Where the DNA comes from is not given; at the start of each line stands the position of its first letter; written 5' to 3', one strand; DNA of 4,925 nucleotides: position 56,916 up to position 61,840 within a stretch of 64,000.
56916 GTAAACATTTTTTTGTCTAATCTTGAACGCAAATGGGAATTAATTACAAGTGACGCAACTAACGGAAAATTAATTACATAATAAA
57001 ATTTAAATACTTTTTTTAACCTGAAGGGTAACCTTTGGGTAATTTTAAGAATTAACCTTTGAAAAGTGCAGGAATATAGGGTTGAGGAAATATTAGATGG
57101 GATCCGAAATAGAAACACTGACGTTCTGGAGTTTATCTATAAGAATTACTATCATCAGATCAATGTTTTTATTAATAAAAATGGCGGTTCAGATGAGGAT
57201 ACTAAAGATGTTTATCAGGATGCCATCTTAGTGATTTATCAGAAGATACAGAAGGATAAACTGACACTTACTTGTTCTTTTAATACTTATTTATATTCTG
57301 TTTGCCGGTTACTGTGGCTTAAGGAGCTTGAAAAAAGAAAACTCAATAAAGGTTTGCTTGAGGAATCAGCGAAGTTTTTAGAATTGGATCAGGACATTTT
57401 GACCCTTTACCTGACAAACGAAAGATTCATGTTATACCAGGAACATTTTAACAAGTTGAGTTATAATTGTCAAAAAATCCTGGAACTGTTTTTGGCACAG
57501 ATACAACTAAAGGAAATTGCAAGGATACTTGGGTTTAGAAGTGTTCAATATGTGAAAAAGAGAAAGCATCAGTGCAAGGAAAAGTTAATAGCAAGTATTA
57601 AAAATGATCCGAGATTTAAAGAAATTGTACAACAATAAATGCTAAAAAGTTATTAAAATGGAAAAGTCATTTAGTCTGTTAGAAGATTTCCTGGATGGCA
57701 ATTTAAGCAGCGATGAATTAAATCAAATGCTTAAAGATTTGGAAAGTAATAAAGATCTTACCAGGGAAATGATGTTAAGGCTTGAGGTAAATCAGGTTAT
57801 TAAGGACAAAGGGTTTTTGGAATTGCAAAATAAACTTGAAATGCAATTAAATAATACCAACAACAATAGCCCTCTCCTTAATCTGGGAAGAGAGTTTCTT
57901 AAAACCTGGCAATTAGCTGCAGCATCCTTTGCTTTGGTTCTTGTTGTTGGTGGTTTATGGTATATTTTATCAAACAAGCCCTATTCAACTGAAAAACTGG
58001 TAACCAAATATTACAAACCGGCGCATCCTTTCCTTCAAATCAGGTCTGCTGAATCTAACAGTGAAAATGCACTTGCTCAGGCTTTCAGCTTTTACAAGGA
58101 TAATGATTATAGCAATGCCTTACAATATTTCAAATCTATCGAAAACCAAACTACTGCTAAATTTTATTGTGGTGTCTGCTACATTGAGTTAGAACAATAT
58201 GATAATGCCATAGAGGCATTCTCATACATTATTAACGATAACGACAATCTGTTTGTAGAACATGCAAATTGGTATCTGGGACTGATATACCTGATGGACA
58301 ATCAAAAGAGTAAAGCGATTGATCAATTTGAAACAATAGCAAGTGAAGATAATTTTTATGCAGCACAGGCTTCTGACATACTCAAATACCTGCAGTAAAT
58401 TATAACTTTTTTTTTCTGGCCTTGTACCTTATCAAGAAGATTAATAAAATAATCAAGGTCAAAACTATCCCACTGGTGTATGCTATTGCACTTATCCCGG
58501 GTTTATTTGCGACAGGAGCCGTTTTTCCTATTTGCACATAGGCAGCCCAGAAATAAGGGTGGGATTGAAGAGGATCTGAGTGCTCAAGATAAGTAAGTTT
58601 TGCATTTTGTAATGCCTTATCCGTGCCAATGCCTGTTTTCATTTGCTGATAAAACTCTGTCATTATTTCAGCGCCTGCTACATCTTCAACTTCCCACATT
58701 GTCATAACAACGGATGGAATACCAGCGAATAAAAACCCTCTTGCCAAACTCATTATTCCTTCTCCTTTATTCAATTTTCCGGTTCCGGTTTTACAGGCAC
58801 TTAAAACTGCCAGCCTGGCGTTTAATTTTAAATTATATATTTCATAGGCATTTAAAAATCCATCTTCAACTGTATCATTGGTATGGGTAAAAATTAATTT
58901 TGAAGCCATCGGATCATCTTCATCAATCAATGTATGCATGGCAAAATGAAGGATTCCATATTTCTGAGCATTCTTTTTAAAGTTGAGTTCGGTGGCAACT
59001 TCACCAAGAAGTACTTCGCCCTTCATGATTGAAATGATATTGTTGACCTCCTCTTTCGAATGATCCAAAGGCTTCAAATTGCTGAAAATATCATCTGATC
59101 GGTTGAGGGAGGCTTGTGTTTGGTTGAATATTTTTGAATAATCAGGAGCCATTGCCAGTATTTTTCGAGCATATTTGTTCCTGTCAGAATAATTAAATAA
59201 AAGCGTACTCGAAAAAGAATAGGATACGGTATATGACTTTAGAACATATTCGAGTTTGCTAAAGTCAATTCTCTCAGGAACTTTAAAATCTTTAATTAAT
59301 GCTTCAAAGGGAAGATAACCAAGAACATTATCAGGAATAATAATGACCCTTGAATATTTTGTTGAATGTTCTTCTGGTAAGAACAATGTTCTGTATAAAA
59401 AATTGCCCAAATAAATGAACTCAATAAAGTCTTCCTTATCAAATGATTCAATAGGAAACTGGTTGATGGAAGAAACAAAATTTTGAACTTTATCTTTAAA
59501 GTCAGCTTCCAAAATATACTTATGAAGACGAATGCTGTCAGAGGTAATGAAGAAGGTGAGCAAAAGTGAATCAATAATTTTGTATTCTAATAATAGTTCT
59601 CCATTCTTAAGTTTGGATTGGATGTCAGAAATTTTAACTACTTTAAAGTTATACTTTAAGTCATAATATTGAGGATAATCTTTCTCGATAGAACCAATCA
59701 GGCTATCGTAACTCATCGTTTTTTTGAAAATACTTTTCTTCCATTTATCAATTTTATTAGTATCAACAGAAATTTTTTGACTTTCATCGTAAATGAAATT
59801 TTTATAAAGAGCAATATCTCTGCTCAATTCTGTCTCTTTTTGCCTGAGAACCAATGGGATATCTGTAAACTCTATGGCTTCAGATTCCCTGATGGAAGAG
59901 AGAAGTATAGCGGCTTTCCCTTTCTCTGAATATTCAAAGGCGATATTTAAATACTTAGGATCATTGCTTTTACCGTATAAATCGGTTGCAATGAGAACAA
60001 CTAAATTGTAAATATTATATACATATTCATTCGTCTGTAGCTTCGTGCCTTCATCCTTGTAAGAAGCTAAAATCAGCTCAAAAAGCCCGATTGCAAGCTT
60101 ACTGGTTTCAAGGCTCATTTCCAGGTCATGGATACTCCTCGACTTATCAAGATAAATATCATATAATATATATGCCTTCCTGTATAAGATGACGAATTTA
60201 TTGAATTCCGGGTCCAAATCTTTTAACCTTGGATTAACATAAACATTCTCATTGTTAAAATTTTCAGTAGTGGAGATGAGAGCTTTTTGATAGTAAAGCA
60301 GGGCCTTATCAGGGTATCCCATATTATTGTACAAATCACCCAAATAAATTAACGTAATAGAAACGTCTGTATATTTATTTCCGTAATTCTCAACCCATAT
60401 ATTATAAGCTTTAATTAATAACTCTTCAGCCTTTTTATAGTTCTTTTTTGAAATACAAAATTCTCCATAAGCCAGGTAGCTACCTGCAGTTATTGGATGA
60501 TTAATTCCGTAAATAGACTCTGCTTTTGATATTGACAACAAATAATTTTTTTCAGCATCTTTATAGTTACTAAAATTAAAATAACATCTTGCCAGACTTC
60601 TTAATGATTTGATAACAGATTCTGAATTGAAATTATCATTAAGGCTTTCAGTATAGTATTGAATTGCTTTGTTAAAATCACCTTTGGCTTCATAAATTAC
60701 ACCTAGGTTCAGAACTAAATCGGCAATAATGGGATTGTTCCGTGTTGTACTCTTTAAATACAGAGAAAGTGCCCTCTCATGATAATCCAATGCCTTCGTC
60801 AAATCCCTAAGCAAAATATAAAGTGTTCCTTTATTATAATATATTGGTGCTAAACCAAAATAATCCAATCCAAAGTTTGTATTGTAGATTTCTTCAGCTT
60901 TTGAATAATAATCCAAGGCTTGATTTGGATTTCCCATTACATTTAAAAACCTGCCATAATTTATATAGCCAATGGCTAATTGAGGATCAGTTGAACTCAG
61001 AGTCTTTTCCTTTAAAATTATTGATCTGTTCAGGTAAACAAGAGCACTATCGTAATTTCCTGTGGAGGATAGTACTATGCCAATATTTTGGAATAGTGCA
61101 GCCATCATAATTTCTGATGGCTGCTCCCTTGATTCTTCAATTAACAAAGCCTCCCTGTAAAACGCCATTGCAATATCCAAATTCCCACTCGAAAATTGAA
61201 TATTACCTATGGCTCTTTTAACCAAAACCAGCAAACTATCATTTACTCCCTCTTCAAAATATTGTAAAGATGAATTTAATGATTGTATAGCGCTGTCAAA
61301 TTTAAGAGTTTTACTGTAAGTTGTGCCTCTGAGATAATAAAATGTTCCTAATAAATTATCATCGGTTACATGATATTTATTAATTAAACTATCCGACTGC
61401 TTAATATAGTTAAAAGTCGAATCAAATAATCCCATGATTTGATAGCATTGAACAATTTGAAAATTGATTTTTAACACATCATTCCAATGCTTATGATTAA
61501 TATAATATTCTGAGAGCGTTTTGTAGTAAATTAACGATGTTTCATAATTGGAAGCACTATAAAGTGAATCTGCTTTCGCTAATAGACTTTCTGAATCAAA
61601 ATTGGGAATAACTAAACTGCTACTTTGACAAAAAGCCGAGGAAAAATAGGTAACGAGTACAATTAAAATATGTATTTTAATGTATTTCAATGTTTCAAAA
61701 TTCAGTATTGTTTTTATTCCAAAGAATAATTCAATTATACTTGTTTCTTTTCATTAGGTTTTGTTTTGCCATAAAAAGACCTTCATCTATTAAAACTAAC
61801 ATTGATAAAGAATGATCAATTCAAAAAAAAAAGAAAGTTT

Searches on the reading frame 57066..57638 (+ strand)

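Call 59: search_protein_families(library=pfam, proteins=[window:57066-57638:+], max_evalue=0.001)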
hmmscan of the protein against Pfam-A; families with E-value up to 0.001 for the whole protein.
window:57066-57638:+ (190 aa): 1 family
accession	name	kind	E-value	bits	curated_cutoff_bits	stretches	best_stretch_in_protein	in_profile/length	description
PF04542.20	Sigma70_r2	-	0.00064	19.9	24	0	31-92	8-69/71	Sigma-70 region 2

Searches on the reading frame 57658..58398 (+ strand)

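Call 59: search_protein_families(library=pfam, proteins=[window:57658-58398:+], max_evalue=0.001)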
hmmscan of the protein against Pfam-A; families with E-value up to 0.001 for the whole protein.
window:57658-58398:+ (246 aa): 6 families
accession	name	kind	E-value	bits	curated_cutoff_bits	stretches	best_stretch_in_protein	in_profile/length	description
PF13174.12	TPR_6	-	6.8e-08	33.1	26.3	0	169-194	4-29/33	Tetratricopeptide repeat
PF07719.23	TPR_2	-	5.2e-07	29.7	27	0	168-189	4-25/34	Tetratricopeptide repeat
PF12895.13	ANAPC3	-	1.2e-06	29.1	27.2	1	131-188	19-79/82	Anaphase-promoting complex, cyclosome, subunit 3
PF00515.34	TPR_1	-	2.7e-05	24.2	27.8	0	170-189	6-25/34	Tetratricopeptide repeat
PF13432.12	TPR_16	-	0.00043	21.1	32.7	0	176-231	8-61/65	Tetratricopeptide repeat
PF10255.15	Paf67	-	0.00072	19.1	27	0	142-192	139-189/397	RNA polymerase I-associated factor PAF67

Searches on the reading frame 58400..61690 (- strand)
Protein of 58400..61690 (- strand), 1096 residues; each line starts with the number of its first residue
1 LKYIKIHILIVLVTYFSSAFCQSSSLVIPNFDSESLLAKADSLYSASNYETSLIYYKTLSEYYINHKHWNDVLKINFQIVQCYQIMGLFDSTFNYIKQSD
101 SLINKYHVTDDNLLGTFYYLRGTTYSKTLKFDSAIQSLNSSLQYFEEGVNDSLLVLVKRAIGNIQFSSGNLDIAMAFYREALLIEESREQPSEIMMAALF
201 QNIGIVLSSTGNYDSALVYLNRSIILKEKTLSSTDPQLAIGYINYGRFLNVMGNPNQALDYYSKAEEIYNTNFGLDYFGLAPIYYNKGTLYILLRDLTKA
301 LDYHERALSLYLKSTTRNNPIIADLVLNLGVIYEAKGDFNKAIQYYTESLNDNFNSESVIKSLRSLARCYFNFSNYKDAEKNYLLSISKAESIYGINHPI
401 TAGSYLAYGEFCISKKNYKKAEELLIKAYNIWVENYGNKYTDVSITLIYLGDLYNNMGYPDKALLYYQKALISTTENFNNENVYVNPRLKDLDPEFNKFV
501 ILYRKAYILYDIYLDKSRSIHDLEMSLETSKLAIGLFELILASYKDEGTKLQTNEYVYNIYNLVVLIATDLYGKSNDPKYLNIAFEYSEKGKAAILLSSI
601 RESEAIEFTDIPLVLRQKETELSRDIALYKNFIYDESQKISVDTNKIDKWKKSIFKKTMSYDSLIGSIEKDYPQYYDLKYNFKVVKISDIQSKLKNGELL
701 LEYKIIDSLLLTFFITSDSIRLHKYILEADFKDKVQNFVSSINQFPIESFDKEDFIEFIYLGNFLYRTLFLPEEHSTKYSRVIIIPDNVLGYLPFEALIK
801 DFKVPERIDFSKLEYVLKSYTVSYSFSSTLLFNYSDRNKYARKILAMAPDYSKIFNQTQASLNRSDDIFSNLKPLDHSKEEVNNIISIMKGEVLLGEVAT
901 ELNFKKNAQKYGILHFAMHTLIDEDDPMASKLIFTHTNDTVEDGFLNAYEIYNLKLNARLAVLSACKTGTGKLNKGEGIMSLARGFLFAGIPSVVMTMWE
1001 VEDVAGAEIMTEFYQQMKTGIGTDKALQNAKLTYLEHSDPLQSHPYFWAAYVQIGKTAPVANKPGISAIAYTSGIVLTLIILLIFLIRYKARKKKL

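Call 59: search_protein_families(library=pfam, proteins=[window:58400-61690:-], max_evalue=0.001)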
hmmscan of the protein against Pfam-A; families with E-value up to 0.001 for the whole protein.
window:58400-61690:- (1096 aa): 15 families
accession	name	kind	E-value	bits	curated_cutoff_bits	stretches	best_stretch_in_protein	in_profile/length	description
PF12770.12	CHAT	-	5.6e-58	197.1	24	1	762-1055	4-288/289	CHAT domain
PF13424.12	TPR_12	-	1.8e-49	166.3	30.1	6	239-312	3-76/77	Tetratricopeptide repeat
PF00515.34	TPR_1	-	2.7e-29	100.2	27.8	2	281-310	1-30/34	Tetratricopeptide repeat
PF07719.23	TPR_2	-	2.5e-25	86.9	27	0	327-351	5-29/34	Tetratricopeptide repeat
PF13374.12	TPR_10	-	4.5e-20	71.4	27.5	0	199-236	4-41/42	Tetratricopeptide repeat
PF13181.12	TPR_8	-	2.8e-18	64.9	25.7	0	324-350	2-28/34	Tetratricopeptide repeat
PF24885.1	TPR_NPHP3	-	1.9e-15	57.4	100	2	173-281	74-183/239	Nephrocystin-3 TPR domain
PF13176.12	TPR_7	-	1.2e-13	50.3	27.9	1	327-350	3-28/36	Tetratricopeptide repeat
PF13428.12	TPR_14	-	2.4e-12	46.6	23.5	0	447-471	4-28/44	Tetratricopeptide repeat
PF13432.12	TPR_16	-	2.9e-08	34.5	32.7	0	305-350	14-58/65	Tetratricopeptide repeat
PF14559.12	TPR_19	-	3.3e-07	31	25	0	296-363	6-64/68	Tetratricopeptide repeat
PF17874.7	TPR_MalT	-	3.6e-07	30.2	45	0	243-368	44-169/336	MalT-like TPR region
PF13431.12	TPR_17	-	4.7e-07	30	24.4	0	311-344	2-34/34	Tetratricopeptide repeat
PF10602.15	RPN7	-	5.8e-05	23.3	29.6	1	322-428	35-139/174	26S proteasome subunit RPN7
PF08238.18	Sel1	-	0.00062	20.7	30.7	0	278-309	5-33/36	Sel1 repeat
